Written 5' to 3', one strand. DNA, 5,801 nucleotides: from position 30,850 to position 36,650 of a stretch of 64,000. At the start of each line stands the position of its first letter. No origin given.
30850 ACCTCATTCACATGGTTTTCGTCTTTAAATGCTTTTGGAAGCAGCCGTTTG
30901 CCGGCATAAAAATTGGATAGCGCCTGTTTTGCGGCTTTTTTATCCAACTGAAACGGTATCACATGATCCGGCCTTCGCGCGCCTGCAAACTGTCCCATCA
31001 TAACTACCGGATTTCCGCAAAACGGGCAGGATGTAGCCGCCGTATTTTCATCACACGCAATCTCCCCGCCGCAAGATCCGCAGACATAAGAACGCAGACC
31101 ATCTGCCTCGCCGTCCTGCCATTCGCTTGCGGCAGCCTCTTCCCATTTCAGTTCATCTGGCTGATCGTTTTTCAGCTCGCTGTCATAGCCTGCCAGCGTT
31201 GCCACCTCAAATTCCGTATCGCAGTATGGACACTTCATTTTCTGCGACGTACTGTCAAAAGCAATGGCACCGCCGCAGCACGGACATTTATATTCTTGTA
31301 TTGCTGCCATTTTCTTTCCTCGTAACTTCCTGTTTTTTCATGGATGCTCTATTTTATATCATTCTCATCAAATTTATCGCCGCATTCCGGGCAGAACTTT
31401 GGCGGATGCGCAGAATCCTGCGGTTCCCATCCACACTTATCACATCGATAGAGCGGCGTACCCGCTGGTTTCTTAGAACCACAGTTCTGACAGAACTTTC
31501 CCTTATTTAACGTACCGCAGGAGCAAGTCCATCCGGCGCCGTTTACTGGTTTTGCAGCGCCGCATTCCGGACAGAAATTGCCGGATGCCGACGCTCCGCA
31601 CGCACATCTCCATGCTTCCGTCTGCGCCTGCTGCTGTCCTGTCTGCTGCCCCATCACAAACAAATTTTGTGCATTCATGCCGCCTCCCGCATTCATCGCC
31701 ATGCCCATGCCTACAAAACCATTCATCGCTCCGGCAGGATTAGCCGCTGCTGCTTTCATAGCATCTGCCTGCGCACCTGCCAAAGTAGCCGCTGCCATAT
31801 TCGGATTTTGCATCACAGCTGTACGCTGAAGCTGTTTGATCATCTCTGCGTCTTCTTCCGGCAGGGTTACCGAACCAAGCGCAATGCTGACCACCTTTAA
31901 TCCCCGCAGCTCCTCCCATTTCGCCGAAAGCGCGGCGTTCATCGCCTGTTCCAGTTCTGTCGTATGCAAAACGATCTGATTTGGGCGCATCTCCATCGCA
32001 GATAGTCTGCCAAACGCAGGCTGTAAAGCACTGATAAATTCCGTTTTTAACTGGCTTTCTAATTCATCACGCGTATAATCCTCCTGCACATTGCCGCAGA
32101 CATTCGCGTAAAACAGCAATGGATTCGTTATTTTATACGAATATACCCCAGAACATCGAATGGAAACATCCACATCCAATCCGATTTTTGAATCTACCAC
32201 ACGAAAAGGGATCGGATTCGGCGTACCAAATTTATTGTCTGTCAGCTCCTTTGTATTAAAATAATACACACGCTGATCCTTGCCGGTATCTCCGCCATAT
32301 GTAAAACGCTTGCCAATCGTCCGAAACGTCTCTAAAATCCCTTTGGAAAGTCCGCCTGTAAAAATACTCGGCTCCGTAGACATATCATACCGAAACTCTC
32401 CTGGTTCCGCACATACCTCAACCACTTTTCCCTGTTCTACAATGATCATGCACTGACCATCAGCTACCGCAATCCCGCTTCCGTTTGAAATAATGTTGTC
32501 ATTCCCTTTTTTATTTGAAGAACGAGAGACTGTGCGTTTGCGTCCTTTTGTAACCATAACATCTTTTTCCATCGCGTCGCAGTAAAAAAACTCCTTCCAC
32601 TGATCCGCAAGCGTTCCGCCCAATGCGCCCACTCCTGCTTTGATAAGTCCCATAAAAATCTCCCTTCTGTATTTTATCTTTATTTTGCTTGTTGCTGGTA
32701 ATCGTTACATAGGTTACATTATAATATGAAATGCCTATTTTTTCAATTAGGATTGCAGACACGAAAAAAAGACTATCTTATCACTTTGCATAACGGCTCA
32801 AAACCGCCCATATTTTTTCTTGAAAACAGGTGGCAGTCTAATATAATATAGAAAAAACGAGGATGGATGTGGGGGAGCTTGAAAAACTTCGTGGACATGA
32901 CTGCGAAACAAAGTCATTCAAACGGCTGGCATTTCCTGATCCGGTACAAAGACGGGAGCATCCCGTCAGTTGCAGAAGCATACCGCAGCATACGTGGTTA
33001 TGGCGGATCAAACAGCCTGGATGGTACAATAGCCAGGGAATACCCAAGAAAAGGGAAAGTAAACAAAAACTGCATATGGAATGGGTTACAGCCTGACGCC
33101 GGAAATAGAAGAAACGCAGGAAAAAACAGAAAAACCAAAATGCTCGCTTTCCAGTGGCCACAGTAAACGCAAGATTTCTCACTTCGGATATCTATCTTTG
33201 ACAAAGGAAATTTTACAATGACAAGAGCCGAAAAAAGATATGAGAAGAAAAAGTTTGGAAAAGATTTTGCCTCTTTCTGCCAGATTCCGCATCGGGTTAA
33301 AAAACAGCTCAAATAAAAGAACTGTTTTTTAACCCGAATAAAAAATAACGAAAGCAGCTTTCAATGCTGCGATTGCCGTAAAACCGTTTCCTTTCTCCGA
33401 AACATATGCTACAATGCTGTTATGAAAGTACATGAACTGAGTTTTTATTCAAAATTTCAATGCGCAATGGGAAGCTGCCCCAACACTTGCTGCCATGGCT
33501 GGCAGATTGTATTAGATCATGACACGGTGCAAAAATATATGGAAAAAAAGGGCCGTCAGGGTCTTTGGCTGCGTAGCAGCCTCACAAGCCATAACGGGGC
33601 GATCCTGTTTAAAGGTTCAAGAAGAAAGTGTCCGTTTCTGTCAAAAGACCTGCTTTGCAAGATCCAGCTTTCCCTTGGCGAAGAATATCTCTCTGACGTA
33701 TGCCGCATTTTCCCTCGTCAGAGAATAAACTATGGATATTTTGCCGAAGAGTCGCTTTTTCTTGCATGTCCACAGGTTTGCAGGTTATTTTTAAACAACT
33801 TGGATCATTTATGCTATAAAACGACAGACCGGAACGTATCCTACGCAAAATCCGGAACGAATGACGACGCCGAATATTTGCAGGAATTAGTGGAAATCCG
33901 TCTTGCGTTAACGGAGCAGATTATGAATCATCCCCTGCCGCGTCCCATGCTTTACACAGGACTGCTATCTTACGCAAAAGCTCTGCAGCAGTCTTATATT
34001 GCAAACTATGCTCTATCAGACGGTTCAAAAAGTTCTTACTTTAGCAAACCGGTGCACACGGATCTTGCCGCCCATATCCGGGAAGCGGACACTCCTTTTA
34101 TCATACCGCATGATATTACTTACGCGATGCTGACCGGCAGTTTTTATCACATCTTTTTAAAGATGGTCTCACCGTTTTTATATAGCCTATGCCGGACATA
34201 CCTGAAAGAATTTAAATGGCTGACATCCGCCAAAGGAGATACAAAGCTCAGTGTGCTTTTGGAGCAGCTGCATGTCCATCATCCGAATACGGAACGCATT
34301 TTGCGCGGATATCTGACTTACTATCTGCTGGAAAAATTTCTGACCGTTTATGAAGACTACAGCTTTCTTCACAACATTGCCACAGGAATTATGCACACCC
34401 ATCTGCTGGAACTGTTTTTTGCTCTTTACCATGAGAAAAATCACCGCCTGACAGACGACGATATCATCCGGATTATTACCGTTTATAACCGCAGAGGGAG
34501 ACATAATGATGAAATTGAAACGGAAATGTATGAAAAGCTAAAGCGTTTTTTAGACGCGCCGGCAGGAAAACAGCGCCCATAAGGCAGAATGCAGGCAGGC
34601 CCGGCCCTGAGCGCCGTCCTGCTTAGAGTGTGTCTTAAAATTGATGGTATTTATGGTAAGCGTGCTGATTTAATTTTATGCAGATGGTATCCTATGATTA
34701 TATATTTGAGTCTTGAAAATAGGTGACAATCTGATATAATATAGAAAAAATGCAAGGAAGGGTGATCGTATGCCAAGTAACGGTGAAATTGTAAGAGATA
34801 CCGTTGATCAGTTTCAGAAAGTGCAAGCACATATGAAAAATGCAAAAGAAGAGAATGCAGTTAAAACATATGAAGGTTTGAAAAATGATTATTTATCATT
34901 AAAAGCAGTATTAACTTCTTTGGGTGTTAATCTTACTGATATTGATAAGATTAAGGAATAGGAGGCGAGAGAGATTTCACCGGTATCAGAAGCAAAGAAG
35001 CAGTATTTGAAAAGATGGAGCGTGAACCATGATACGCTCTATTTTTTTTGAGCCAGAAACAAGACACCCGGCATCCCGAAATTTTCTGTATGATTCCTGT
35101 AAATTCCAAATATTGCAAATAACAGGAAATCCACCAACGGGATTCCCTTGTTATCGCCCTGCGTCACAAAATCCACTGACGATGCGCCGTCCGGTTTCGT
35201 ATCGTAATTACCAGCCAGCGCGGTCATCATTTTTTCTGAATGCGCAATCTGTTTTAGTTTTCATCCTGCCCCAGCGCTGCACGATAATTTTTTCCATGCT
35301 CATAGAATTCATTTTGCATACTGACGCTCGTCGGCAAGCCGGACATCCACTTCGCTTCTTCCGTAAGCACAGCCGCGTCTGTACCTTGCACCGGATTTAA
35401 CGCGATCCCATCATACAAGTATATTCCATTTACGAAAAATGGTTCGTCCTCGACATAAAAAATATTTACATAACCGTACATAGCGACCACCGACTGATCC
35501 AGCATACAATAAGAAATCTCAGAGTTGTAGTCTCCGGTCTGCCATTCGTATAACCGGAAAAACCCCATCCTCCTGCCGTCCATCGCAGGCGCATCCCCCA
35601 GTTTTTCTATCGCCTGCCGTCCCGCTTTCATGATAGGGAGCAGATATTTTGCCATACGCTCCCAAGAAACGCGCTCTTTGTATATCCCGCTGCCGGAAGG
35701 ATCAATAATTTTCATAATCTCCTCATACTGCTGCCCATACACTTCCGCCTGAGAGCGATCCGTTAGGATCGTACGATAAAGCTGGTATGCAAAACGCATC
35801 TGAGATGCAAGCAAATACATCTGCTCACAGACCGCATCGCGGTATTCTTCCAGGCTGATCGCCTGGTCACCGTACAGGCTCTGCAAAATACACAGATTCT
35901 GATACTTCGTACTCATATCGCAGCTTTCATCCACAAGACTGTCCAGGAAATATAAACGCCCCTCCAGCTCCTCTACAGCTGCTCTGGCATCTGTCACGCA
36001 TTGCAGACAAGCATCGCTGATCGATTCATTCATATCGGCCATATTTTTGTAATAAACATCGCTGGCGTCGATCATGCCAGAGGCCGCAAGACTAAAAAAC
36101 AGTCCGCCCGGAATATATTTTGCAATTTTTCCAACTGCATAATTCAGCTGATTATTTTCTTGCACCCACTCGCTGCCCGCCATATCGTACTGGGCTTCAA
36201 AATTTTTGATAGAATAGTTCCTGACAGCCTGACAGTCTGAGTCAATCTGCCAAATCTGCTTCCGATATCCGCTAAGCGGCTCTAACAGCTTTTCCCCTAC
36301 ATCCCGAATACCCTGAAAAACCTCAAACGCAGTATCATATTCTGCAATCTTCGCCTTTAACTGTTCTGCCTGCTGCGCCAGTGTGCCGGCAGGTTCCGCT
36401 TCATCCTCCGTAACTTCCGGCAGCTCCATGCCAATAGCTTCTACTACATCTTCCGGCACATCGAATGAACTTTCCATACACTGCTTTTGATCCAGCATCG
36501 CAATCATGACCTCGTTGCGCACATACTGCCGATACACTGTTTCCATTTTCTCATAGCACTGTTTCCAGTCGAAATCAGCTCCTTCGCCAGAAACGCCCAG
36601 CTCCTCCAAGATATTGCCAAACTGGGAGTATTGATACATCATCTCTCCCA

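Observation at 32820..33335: Duplicated strong promoter: one copy drives a small conserved protein, the other an unexplained ~470-nt transcript ending in a hairpin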

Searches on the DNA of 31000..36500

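Call 3: search_rna_families(source=window, start=31000, end=36500, threshold=evalue, max_evalue=5, show_alignments=3)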
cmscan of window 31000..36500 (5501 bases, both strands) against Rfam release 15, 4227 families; matches with E-value up to 5: 2.
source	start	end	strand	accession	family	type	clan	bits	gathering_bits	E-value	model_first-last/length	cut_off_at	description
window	33287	33344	+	RF03310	mir-1544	Gene; miRNA;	-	20.8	46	0.95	1-59/59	no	mir-1544 microRNA precursor family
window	34782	34860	-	RF02120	FTX_2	Gene; lncRNA;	-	18.6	48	4.2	1-97/97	no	FTX transcript, XIST regulator conserved region 2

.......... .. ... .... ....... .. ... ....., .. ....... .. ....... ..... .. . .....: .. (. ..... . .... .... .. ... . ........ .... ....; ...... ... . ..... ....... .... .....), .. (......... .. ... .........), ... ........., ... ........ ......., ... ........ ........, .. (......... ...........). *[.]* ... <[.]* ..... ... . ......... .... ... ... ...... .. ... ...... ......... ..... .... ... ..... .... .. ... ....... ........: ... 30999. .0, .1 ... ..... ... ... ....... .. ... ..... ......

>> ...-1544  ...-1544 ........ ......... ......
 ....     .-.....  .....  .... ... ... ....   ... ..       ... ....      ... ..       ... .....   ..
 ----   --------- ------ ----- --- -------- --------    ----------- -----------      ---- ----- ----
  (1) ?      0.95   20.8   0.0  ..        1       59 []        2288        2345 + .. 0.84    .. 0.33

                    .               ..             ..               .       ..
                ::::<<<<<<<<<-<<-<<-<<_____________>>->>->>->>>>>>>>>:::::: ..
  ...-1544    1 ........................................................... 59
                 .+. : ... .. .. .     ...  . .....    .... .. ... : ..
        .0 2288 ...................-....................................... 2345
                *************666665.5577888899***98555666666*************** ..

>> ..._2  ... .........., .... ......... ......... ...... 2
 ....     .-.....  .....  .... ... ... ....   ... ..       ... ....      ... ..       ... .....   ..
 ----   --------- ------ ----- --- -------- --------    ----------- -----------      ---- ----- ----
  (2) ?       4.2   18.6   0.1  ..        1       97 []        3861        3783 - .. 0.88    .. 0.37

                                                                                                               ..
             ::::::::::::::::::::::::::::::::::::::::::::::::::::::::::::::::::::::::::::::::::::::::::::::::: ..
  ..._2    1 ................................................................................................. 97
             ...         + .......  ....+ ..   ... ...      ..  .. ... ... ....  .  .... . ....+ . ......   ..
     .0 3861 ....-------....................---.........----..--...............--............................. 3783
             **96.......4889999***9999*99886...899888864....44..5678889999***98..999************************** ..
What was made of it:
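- On Any described RNA family (Rfam 15): The only hits at E up to 5 in 31000-36500 are chance matches: mir-1544 at E 0.95 on the hairpin, and FTX_2 at E 4.2 (call 3).
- No Rfam family even at E up to 5 (call 3).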

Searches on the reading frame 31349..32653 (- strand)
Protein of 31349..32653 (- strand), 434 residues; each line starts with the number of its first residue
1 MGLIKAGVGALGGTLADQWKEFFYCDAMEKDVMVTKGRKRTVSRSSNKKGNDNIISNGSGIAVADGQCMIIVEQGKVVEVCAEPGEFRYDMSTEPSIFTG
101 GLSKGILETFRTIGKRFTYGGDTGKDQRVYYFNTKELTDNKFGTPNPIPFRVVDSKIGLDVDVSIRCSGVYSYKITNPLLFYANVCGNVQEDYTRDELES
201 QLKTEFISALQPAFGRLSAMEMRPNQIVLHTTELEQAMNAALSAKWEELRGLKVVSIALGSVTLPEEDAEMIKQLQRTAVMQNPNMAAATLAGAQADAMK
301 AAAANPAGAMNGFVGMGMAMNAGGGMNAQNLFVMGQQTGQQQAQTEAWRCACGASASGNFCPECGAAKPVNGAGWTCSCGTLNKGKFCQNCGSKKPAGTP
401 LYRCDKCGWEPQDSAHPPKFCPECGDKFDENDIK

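Call 7: search_protein_families(library=pfam, proteins=[window:31349-32653:-], max_evalue=1)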
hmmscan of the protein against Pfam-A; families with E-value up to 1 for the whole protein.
window:31349-32653:- (434 aa): 5 families
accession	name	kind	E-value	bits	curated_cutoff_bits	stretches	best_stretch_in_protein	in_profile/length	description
PF13421.11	Band_7_1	-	7.3e-19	68.7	24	1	52-275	8-206/211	SPFH domain-Band 7 family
PF01145.31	Band_7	-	1.5e-06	28.9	23.6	1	163-294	58-172/176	SPFH domain / Band 7 family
PF12773.13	DZR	-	0.0025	18.4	27.3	1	378-425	5-45/45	Double zinc ribbon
PF14149.11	YhfH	-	0.18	12.1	27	1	417-430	12-25/37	YhfH-like protein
PF14803.11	Zn_ribbon_Nudix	-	0.99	9.8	25.6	0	419-427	1-9/34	Nudix N-terminal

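Call 53: find_encoding_contigs(protein=window:31349-32653:-, flank=4500, max_places=10)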
Protein window:31349-32653:- (434 aa): 13 contigs read that carry it; 6 places shown.
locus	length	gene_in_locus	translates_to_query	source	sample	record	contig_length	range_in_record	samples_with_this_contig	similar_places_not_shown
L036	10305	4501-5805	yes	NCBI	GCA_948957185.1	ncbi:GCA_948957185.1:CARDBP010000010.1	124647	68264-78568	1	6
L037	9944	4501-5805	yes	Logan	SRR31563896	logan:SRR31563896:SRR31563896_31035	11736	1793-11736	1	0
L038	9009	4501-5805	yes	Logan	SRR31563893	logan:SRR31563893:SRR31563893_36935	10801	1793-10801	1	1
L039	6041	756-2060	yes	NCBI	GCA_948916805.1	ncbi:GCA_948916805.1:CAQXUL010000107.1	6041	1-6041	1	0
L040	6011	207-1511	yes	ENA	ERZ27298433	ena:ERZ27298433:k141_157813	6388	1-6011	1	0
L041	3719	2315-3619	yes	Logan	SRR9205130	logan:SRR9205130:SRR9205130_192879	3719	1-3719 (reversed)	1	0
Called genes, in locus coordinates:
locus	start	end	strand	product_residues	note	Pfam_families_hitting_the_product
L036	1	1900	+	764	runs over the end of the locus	-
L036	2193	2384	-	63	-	-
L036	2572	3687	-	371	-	PF27117:FliB_C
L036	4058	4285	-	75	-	-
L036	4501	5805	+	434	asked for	PF13421:Band_7_1, PF01145:Band_7 (weak)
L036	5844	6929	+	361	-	-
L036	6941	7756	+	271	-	PF04536:TPM_phosphatase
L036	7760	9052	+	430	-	PF00528:BPD_transp_1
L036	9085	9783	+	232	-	PF02308:MgtC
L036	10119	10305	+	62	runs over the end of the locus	-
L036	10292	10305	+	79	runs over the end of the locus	-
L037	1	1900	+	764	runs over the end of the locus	-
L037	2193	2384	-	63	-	-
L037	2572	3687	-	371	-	PF27117:FliB_C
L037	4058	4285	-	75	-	-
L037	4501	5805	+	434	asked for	PF13421:Band_7_1, PF01145:Band_7 (weak)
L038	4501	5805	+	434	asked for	PF13421:Band_7_1, PF01145:Band_7 (weak)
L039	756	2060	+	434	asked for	PF13421:Band_7_1, PF01145:Band_7 (weak)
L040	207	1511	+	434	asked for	PF13421:Band_7_1, PF01145:Band_7 (weak)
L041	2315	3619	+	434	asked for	PF13421:Band_7_1, PF01145:Band_7 (weak)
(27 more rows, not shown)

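Call 57: find_related_loci(query=window:31349-32653:-, collection=metagenome_contigs, flank=6000)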
Query window:31349-32653:- (434 aa) in metagenome_contigs; peptide patterns used: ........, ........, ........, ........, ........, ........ (x = any residue, [..] = any of these).
600 stretches matched a pattern (row limit reached: there are more); 580 encode a relative of the query (tblastn E <= 1e-3); the best 80 are kept; 80 distinct loci.
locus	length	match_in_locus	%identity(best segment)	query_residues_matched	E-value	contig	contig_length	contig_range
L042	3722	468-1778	85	1-432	0e+0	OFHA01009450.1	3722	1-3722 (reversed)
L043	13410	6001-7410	74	1-434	0e+0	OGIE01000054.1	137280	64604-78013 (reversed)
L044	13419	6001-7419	74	1-434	0e+0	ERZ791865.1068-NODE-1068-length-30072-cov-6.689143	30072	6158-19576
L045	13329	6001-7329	77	1-434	0e+0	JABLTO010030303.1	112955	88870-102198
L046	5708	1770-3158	78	1-434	0e+0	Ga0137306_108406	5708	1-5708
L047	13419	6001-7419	74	1-434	0e+0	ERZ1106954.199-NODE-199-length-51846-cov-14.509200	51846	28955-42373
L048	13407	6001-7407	74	1-434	0e+0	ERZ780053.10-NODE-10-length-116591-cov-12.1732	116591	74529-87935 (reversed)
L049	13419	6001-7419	74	1-434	0e+0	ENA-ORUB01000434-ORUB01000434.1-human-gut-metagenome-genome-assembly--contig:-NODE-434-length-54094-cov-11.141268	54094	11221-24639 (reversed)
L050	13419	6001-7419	74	1-434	0e+0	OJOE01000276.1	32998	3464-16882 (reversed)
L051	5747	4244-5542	79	1-434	0e+0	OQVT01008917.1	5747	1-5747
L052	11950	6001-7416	74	1-434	0e+0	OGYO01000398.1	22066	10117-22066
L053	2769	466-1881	74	1-434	0e+0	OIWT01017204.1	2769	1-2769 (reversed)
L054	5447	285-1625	77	1-433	0e+0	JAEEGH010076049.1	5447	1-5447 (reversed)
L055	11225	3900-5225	78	1-434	0e+0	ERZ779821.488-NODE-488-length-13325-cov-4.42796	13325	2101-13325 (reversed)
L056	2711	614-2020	72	1-434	0e+0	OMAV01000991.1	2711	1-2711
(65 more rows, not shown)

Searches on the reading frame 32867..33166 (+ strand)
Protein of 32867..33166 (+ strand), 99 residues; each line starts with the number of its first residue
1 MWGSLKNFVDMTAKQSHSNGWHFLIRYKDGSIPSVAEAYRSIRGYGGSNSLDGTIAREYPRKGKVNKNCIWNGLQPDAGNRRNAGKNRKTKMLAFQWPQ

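Call 7: search_protein_families(library=pfam, proteins=[window:32867-33166:+], max_evalue=1)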
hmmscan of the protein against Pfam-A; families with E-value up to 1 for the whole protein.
window:32867-33166:+ (99 aa): 0 families

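Call 21: find_homologous_proteins(query=window:32867-33166:+, max_evalue=0.01)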
Query window:32867-33166:+ (99 aa): 7 proteins with E <= 0.01 among 8 candidates.
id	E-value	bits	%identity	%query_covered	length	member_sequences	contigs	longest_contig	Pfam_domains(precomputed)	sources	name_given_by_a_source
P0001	2.0e-60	220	99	98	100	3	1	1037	-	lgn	-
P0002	3.5e-30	122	96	58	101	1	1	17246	-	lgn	-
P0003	6.6e-22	96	90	49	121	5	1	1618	-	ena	-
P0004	5.6e-21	93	90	49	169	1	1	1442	PF11070.14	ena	-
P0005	1.8e-20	91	58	81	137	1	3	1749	-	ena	-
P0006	1.9e-20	91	88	49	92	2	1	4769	-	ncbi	-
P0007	1.4e-16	79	78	49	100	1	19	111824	-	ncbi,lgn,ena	-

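Call 23: find_encoding_contigs(protein=P0007, flank=5000, max_places=6)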
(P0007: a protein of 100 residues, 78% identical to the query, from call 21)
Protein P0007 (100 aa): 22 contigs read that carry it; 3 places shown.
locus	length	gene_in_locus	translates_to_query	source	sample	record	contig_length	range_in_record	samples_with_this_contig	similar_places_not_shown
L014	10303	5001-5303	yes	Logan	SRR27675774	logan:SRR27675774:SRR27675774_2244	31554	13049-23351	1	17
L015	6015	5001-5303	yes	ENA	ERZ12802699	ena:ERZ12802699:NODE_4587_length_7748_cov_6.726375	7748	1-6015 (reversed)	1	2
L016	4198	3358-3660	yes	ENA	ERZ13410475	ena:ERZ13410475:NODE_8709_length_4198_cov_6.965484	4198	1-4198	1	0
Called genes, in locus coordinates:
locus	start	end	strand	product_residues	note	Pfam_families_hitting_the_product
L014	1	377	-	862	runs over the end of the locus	PF02687:FtsX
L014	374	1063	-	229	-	PF02463:SMC_N (faint), PF13555:AAA_29 (weak), PF00005:ABC_tran, PF13304:AAA_21 (faint)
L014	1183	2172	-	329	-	PF00512:HisKA, PF02518:HATPase_c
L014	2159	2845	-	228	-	PF00072:Response_reg, PF00486:Trans_reg_C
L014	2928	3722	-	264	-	PF06182:ABC2_membrane_6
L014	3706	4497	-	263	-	-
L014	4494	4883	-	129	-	PF13304:AAA_21 (weak)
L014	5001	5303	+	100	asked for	-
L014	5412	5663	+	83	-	-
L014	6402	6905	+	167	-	PF13302:Acetyltransf_3, PF13420:Acetyltransf_4, PF00583:Acetyltransf_1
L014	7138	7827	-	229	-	PF07812:TfuA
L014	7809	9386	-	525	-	PF00133:tRNA-synt_1, PF09334:tRNA-synt_1g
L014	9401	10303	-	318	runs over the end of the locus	PF02016:Peptidase_S66, PF17676:Peptidase_S66C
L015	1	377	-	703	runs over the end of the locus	?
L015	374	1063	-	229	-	PF02463:SMC_N (faint), PF13555:AAA_29 (weak), PF00005:ABC_tran, PF13304:AAA_21 (faint)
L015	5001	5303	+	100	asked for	-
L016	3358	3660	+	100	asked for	-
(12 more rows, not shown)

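Call 24: find_encoding_contigs(protein=P0006, flank=5000, max_places=4)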
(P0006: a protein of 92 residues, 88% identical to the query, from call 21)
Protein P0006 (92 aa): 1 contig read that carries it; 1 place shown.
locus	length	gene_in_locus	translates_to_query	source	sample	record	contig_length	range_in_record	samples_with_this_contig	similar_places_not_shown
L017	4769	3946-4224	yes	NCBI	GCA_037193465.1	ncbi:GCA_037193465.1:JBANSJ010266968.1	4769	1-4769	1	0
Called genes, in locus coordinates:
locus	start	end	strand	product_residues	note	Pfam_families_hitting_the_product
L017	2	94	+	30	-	?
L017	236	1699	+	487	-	-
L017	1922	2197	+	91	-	-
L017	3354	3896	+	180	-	-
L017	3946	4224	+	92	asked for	-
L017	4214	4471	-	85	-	-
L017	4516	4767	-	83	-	?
